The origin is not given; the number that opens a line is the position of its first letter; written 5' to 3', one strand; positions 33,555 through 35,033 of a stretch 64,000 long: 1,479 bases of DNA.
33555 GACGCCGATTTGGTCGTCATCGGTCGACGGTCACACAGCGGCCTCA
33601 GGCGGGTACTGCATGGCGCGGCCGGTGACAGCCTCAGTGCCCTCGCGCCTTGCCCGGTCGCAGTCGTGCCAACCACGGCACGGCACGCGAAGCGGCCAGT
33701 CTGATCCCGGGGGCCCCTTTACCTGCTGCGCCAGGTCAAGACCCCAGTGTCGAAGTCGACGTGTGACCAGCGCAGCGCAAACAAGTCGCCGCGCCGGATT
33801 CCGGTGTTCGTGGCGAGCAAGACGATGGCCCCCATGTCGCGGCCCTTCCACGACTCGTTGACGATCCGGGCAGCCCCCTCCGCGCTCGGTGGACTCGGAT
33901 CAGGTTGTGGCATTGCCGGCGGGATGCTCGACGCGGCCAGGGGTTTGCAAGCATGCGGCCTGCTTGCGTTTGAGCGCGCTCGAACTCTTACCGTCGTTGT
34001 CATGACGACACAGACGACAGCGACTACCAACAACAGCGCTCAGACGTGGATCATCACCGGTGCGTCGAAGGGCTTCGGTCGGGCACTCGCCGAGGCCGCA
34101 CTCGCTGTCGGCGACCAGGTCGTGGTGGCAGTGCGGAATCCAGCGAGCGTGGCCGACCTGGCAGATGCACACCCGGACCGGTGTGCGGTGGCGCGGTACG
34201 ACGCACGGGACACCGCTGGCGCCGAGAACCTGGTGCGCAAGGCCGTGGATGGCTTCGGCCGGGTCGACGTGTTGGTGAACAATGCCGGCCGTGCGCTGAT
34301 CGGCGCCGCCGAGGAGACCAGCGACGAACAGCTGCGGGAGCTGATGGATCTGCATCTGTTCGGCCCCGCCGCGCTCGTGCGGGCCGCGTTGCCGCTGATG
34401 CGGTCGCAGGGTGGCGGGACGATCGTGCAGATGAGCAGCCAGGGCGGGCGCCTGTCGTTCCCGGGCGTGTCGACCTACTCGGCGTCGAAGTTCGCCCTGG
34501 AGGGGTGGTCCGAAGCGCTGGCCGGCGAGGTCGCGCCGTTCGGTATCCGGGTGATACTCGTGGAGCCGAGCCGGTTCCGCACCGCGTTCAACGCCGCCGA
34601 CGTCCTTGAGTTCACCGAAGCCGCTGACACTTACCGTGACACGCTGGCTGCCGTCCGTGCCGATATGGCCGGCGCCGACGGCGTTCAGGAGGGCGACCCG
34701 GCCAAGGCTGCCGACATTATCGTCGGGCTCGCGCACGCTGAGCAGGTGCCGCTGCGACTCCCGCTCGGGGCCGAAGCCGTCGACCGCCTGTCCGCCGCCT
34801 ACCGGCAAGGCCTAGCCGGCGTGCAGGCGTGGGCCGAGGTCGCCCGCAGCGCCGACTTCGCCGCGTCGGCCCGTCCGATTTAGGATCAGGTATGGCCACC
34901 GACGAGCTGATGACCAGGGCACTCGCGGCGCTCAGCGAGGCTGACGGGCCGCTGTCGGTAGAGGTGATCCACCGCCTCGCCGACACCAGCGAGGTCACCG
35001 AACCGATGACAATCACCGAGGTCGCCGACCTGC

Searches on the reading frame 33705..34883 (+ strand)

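Call 30: search_protein_families(library=pfam, proteins=[window:33705-34883:+], max_evalue=0.01)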
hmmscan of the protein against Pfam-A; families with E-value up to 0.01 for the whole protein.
window:33705-34883:+ (392 aa): 5 families
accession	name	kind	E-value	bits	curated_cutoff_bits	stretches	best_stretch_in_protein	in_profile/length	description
PF00106.31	adh_short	-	1.3e-45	155.7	26.6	1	115-297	3-188/195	short chain dehydrogenase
PF13561.12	adh_short_C2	-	9.5e-36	124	27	1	119-311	1-195/236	Enoyl-(Acyl carrier protein) reductase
PF08659.16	KR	-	0.00012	22.5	22.6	1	114-271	2-162/180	KR domain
PF01370.27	Epimerase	-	0.0011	18.9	20.9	1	116-275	2-159/240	NAD dependent epimerase/dehydratase family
PF13460.12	NAD_binding_10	-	0.0021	18.4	27.2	1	119-248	1-101/184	NAD(P)H-binding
